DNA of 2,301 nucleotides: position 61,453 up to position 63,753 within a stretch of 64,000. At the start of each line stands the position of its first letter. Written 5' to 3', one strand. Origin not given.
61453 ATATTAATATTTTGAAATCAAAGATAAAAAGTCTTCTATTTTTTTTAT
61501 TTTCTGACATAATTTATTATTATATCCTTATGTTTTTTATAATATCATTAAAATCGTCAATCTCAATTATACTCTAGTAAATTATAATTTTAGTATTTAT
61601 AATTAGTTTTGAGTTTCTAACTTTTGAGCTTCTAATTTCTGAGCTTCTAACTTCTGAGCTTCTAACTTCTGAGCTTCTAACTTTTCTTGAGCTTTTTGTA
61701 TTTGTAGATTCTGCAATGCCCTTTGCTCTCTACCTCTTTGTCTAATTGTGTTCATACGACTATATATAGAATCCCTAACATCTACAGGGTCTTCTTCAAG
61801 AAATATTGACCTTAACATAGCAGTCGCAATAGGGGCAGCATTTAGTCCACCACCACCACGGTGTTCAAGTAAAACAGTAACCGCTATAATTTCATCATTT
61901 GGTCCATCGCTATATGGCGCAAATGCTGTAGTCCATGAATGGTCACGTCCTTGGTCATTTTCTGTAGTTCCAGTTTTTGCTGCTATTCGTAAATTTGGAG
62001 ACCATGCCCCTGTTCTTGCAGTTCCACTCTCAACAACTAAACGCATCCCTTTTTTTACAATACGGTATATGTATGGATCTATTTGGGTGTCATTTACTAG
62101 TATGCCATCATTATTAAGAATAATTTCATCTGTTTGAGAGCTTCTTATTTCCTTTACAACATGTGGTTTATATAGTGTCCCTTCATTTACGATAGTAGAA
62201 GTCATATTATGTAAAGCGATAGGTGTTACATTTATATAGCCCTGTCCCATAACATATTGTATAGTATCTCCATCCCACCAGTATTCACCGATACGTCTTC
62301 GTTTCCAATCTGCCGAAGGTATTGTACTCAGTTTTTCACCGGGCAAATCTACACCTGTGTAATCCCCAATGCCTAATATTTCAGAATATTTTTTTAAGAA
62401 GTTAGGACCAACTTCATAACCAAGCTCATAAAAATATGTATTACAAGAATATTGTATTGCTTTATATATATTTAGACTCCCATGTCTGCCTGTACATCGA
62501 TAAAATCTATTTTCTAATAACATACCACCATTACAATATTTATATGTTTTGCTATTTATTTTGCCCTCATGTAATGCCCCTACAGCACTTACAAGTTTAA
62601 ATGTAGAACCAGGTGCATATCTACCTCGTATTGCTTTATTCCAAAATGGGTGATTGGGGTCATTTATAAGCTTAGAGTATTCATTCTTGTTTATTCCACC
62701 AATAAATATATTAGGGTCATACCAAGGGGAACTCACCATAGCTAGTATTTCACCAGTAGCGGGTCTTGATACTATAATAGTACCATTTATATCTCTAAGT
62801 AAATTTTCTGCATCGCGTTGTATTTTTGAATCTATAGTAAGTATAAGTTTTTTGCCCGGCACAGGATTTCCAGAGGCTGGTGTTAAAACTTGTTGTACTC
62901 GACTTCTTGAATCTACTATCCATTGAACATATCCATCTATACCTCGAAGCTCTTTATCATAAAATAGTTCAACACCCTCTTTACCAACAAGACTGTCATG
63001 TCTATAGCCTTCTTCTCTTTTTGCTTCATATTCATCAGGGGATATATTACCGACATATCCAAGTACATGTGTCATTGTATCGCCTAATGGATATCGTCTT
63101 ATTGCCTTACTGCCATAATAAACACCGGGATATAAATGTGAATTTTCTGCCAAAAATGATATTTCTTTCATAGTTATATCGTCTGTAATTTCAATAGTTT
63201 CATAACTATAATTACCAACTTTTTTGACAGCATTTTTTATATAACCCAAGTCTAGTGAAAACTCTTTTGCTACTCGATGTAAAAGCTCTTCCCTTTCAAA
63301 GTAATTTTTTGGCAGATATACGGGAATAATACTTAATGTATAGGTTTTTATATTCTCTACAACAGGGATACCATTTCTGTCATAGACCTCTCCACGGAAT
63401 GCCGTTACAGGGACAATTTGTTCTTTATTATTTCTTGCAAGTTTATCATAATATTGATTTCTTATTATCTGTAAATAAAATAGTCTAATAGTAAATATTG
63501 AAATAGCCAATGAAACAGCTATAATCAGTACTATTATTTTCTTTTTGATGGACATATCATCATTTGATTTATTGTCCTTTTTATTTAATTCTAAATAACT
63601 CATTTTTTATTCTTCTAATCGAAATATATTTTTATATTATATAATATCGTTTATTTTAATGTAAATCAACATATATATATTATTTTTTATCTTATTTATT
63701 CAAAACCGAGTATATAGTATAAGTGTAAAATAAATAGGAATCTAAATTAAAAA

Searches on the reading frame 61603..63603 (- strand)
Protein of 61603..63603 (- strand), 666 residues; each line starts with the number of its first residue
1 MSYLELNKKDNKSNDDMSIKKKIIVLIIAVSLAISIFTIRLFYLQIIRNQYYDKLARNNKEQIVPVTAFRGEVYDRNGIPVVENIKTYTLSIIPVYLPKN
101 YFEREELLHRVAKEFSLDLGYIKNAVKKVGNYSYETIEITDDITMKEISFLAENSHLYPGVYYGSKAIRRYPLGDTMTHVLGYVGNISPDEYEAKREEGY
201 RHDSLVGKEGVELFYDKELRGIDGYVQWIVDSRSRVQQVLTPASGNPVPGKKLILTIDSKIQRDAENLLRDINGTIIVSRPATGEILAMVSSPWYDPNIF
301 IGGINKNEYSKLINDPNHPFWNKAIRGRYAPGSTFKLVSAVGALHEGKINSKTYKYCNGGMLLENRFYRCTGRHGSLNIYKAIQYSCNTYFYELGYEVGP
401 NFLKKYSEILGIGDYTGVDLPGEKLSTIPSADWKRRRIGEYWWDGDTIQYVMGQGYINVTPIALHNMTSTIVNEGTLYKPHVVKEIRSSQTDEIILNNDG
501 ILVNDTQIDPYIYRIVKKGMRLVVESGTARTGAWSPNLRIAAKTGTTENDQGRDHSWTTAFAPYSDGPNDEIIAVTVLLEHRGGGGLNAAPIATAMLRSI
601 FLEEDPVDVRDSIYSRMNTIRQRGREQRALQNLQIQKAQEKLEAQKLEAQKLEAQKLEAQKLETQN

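Call 78: search_protein_families(library=pfam, proteins=[window:61603-63603:-], max_evalue=0.00001)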
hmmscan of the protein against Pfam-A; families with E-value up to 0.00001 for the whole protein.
window:61603-63603:- (666 aa): 2 families
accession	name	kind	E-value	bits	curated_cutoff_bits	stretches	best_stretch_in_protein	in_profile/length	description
PF00905.27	Transpeptidase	-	4.6e-56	190.6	22.1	1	274-597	1-298/299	Penicillin binding protein transpeptidase domain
PF03717.20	PBP_dimer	-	3.7e-40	138.7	24.4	1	67-238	3-177/180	Penicillin-binding Protein dimerisation domain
